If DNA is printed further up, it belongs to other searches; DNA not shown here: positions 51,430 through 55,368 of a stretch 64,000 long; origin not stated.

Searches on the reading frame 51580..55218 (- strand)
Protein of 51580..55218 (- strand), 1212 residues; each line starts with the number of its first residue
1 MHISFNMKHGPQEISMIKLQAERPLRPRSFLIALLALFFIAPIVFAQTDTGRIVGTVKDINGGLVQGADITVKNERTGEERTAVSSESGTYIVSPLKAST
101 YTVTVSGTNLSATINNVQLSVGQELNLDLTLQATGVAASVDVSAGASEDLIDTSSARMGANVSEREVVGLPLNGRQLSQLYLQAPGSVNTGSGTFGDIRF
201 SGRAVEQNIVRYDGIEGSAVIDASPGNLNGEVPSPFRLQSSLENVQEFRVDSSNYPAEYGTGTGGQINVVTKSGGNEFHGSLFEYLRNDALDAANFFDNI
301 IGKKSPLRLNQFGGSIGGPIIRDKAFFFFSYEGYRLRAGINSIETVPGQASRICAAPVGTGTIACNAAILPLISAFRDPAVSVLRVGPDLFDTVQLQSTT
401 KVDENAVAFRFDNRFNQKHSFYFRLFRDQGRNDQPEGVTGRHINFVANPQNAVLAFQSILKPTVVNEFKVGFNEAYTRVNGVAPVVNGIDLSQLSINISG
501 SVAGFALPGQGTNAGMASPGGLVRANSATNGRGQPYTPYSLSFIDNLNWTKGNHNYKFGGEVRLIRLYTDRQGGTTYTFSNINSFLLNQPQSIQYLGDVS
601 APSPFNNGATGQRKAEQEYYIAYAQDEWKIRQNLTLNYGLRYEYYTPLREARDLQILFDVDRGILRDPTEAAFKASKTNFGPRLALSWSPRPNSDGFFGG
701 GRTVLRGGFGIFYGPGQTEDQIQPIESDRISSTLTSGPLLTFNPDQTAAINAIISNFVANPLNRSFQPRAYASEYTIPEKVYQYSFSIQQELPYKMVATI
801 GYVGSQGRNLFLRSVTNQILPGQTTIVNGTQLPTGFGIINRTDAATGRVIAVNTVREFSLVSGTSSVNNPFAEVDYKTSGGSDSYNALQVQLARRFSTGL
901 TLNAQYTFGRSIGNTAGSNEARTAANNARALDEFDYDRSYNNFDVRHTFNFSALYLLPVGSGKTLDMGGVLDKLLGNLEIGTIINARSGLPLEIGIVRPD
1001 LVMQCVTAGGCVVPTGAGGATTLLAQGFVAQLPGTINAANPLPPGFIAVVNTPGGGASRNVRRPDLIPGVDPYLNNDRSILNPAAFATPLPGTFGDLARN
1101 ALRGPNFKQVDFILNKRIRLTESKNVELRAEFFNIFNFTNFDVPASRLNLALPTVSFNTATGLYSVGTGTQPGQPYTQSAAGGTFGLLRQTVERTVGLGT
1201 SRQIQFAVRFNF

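Call 6: search_protein_families(library=ncbifam, proteins=[window:51580-55218:-])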
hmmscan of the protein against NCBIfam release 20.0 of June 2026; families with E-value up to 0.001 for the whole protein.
window:51580-55218:- (1212 aa): 2 families
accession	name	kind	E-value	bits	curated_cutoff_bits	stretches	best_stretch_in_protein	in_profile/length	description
TIGR01786.1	TonB-hemlactrns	subfamily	0.00015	20.3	323.75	1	606-692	383-450/719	TonB-dependent hemoglobin/transferrin/lactoferrin family receptor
NF049945.1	TonB_dep_FCYXU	equivalog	0.00058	18.6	825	1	612-646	375-409/697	TonB-dependent receptor, FCYXU motif-type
